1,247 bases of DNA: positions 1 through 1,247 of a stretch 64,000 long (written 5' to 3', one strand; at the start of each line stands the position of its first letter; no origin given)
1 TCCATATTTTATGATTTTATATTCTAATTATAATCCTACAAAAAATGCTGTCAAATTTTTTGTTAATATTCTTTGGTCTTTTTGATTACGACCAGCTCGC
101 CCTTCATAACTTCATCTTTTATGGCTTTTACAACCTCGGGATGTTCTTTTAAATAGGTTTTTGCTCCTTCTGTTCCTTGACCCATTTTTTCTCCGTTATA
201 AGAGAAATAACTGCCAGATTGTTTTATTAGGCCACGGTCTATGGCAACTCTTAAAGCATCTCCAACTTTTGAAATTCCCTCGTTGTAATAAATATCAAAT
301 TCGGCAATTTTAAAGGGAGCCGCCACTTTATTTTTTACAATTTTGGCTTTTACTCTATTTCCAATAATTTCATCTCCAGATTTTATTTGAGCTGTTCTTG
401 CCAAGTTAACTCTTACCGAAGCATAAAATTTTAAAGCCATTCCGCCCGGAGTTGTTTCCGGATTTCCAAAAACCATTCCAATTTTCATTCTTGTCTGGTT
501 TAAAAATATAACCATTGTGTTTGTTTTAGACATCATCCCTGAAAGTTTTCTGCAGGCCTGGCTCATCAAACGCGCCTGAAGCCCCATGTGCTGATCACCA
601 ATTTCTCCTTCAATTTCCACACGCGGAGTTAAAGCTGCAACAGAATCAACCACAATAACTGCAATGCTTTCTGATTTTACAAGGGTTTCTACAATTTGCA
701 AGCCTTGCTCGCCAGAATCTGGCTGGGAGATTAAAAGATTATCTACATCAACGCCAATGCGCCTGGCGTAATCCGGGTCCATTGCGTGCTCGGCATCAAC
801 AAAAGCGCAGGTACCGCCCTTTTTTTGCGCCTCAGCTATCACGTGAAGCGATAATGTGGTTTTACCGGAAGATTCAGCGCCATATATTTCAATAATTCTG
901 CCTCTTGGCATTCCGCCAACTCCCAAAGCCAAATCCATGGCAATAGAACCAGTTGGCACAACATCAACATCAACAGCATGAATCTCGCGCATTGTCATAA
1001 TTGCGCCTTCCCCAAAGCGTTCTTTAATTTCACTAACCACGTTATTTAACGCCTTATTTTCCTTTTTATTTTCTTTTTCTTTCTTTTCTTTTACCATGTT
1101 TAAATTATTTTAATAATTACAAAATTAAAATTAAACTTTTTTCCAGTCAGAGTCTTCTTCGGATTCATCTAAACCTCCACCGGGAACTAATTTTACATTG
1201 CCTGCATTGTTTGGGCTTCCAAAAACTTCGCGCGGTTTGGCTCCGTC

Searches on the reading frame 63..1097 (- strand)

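Call 9: search_protein_families(library=pfam, proteins=[window:63-1097:-], max_evalue=0.001)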
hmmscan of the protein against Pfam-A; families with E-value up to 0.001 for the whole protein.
window:63-1097:- (344 aa): 7 families
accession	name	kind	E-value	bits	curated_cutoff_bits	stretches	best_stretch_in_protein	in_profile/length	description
PF00154.27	RecA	-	2.7e-128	427.4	27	1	15-276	1-262/262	recA bacterial DNA recombination protein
PF21096.2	RecA_C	-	3.1e-17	62.9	27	1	279-332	1-54/57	RecA C-terminal domain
PF08423.17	Rad51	-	8.6e-09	35.4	22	1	47-234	8-211/244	Rad51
PF06745.19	ATPase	-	5.4e-08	32.9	26.6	1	47-121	1-77/231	KaiC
PF01637.24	ATPase_2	-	2.6e-05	24.6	33.2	0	67-113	21-67/225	ATPase domain predominantly from Archaea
PF13481.12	AAA_25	-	0.00046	20.3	27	0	61-157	28-156/195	AAA domain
PF13401.12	AAA_22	-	0.00049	20.9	27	1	67-157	6-97/130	AAA domain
